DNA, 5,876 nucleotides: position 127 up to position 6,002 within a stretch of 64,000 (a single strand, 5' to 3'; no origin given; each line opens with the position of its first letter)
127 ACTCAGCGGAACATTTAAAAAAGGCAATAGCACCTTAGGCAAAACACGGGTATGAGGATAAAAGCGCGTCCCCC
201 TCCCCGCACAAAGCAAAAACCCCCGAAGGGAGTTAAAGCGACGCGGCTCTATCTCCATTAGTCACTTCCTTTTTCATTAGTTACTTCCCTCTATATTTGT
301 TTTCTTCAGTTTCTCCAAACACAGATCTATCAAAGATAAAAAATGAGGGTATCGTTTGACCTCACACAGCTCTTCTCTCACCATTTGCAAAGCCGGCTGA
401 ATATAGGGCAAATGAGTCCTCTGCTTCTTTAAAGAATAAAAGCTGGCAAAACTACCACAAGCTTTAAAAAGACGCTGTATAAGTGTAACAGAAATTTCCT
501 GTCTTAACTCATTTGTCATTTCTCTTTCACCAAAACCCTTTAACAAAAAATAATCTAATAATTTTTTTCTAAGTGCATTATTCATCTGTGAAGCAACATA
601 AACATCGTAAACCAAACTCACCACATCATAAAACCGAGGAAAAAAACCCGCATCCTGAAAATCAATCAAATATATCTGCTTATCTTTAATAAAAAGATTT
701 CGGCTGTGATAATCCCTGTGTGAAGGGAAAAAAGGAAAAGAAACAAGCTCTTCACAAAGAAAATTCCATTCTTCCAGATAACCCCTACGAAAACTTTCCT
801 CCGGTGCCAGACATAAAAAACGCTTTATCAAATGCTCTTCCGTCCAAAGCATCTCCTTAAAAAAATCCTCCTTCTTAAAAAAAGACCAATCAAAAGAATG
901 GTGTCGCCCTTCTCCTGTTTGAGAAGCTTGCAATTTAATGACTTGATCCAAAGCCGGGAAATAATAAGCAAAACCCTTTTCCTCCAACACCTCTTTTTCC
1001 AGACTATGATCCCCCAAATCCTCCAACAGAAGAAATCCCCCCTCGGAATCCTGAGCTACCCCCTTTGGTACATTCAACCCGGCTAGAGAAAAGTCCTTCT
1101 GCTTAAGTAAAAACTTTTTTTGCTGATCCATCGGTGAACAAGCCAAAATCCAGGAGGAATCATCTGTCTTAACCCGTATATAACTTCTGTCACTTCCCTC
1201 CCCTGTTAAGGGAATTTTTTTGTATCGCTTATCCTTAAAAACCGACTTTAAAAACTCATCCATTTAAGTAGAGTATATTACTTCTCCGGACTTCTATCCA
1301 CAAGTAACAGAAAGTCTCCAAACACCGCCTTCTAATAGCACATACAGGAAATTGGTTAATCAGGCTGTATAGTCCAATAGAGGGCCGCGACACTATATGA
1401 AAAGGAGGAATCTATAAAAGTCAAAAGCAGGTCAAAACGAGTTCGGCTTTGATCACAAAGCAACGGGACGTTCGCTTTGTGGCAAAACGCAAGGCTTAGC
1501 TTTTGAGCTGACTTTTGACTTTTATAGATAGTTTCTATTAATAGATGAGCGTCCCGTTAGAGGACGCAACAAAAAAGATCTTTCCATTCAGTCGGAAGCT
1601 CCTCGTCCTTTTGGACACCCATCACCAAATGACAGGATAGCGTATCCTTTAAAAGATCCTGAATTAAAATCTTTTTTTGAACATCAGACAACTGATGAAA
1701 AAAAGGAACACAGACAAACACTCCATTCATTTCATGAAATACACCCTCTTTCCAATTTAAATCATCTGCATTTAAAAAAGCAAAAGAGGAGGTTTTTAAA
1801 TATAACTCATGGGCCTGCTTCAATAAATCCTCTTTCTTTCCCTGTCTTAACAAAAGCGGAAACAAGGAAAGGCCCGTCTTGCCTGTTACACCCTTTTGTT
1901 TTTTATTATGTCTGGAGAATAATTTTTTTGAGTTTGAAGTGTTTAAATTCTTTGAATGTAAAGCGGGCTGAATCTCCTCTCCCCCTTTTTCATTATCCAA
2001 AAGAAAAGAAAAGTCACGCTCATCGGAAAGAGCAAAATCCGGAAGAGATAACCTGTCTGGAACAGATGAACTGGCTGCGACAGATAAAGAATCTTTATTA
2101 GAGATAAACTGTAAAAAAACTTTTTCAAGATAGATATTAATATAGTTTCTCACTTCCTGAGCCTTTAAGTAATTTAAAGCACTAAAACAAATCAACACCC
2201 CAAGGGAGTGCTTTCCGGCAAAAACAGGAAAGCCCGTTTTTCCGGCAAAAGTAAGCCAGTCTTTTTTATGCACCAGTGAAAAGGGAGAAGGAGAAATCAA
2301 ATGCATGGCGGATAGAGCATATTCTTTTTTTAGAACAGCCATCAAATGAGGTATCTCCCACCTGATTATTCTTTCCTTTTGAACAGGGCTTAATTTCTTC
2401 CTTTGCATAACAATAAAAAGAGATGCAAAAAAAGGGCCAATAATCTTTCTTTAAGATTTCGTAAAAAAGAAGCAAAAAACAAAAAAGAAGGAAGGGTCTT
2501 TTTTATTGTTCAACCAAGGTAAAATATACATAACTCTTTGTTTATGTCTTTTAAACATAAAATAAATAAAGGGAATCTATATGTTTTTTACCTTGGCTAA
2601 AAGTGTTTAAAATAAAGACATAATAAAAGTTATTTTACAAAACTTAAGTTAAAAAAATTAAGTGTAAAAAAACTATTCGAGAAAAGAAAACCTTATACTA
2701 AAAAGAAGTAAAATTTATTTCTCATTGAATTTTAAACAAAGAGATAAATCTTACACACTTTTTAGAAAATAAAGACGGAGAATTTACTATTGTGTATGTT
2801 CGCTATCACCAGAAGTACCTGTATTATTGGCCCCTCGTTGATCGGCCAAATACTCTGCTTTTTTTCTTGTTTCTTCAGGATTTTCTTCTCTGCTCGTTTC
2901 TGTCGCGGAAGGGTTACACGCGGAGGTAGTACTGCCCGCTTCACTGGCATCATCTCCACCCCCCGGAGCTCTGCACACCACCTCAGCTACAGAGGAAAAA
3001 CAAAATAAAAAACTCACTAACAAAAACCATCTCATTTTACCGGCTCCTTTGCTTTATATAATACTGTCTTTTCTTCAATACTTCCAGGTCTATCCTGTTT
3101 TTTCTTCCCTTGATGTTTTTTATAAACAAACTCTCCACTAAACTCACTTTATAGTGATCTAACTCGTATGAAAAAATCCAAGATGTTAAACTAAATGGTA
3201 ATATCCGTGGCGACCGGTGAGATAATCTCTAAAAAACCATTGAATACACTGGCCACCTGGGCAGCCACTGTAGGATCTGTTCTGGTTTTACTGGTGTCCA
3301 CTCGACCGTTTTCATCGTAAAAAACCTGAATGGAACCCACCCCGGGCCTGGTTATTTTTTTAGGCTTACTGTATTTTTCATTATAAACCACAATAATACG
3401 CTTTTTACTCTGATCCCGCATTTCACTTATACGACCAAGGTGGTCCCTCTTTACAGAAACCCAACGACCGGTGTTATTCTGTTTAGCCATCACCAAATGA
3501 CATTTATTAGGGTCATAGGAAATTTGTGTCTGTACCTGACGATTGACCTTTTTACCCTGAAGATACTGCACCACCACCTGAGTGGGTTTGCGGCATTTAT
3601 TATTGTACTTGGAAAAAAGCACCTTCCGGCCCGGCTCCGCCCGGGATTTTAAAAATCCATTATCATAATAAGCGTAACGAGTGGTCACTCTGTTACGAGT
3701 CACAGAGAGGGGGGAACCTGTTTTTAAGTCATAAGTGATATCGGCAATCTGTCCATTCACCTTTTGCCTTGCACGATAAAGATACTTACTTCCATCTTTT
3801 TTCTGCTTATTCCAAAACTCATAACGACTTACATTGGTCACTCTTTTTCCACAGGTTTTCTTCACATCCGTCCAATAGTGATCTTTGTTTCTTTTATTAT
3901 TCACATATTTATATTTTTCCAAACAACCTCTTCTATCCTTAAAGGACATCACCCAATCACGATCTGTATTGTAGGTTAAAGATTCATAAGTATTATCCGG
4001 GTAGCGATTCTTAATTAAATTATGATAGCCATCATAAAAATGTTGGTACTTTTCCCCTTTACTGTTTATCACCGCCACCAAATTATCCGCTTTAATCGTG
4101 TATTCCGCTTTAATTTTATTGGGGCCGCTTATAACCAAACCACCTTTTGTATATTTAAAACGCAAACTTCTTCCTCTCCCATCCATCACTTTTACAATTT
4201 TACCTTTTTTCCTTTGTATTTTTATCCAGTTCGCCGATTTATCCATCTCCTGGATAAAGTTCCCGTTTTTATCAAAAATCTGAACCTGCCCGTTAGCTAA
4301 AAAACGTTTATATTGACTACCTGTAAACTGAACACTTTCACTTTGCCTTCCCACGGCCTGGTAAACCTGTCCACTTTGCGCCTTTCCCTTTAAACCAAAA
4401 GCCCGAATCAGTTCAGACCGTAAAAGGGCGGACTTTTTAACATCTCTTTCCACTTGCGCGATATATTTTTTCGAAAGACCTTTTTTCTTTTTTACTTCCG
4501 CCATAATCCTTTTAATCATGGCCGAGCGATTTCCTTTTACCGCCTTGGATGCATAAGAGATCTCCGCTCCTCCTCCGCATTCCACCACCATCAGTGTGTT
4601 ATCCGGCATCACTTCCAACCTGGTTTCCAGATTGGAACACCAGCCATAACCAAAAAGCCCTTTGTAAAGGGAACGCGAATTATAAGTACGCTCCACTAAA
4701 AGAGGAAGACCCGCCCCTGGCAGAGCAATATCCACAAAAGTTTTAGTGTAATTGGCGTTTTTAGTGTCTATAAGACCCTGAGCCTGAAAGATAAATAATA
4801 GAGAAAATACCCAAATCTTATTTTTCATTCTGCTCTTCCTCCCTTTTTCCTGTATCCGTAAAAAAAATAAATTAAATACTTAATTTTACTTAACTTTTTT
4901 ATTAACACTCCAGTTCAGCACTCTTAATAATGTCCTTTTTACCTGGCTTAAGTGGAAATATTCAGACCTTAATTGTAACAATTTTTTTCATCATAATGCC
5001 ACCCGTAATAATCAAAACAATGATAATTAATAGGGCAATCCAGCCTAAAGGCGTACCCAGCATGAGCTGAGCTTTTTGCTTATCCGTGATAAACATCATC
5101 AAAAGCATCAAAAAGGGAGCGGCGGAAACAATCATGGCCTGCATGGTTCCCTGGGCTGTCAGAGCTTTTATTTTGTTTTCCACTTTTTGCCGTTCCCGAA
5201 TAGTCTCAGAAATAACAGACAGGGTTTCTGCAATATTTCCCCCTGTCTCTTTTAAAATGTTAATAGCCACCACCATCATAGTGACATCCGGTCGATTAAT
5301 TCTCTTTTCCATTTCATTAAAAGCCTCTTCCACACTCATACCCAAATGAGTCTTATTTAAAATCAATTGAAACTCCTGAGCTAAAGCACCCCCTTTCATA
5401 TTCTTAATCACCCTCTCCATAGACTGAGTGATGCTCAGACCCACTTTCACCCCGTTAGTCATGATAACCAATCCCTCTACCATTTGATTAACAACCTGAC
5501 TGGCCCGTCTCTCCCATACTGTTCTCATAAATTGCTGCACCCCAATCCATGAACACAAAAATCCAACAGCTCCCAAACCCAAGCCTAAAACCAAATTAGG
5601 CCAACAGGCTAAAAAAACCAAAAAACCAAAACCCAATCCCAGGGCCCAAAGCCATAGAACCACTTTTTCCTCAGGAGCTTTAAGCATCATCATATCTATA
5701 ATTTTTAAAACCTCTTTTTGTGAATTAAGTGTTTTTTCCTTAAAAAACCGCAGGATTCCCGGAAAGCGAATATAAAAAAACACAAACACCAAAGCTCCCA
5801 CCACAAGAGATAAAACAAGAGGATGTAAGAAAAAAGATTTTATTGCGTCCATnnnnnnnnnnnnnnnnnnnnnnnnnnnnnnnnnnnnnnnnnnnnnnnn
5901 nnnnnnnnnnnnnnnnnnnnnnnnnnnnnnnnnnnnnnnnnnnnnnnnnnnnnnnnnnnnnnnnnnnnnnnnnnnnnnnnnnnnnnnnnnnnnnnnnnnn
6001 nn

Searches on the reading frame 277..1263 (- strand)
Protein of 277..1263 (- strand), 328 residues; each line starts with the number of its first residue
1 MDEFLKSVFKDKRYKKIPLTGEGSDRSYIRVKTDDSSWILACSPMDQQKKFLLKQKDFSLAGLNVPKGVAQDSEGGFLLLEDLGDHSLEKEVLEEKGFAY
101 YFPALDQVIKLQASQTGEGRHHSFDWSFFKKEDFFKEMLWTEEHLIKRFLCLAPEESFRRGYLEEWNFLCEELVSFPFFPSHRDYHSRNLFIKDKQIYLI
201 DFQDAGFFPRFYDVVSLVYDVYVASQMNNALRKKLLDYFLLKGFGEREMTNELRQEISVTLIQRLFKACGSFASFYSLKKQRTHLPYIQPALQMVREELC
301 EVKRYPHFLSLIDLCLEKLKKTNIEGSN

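Call 92: search_protein_families(library=pfam, proteins=[window:277-1263:-], max_evalue=0.001)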
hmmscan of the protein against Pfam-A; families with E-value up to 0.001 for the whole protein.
window:277-1263:- (328 aa): 1 family
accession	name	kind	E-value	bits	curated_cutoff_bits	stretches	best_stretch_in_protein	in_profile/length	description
PF01636.29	APH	-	6.6e-14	52.7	23.2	1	22-226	8-218/239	Phosphotransferase enzyme family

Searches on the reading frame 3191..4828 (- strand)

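Call 6: search_protein_families(library=ncbifam, proteins=[window:3191-4828:-], max_evalue=0.1)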
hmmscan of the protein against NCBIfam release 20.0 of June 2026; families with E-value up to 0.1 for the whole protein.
window:3191-4828:- (545 aa): 7 families
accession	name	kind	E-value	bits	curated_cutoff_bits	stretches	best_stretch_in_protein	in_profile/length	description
TIGR01643.1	YD_repeat_2x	repeat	7.1e-06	26.3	15.8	0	247-278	4-35/42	YD repeat-containing protein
NF035926.1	scyF_NHL_VPEP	equivalog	0.0053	16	350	1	140-199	232-287/376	scytonemin biosynthesis PEP-CTERM protein ScyF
NF009372.0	PRK12735.1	subfamily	0.012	14.5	479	1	93-280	175-341/396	elongation factor Tu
NF006381.0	PRK08622.1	equivalog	0.017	14.9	234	1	78-124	59-105/171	galactose-6-phosphate isomerase subunit LacB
TIGR01119.1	lacB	equivalog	0.026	14.2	312.55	0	77-144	58-123/171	galactose-6-phosphate isomerase subunit LacB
NF033856.1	T4SS_effec_BID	subfamily_domain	0.034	14.2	45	0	88-136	20-67/109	BID domain-containing T4SS effector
TIGR00485.1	EF-Tu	equivalog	0.077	11.7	522.4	0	112-279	189-338/394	elongation factor Tu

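Call 92: search_protein_families(library=pfam, proteins=[window:3191-4828:-], max_evalue=0.001)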
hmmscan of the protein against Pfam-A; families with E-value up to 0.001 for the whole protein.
window:3191-4828:- (545 aa): 2 families
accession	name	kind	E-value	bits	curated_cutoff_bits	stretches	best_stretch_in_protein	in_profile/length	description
PF20148.4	DUF6531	-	5.5e-13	49.5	24.1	1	26-83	10-66/74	Domain of unknown function (DUF6531)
PF05593.20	RHS_repeat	-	8.4e-06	26.5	22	0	247-279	4-36/38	RHS Repeat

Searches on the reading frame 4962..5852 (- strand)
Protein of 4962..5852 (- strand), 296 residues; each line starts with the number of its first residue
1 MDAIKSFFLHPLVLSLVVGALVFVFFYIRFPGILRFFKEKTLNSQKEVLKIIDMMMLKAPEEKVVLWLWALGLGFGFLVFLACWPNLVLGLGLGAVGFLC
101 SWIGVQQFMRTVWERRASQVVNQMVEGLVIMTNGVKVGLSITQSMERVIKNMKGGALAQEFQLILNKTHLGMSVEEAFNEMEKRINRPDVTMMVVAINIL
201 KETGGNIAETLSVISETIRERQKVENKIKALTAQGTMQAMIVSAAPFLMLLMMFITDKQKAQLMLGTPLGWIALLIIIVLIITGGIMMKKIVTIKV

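Call 6: search_protein_families(library=ncbifam, proteins=[window:4962-5852:-], max_evalue=0.1)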
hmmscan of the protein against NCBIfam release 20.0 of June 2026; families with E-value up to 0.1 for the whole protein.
window:4962-5852:- (296 aa): 0 families

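Call 92: search_protein_families(library=pfam, proteins=[window:4962-5852:-], max_evalue=0.001)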
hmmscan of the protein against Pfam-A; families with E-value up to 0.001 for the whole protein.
window:4962-5852:- (296 aa): 1 family
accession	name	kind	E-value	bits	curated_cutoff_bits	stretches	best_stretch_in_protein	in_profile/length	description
PF00482.28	T2SSF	-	1.1e-18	67.9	25.2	1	133-254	7-124/125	Type II secretion system (T2SS), protein F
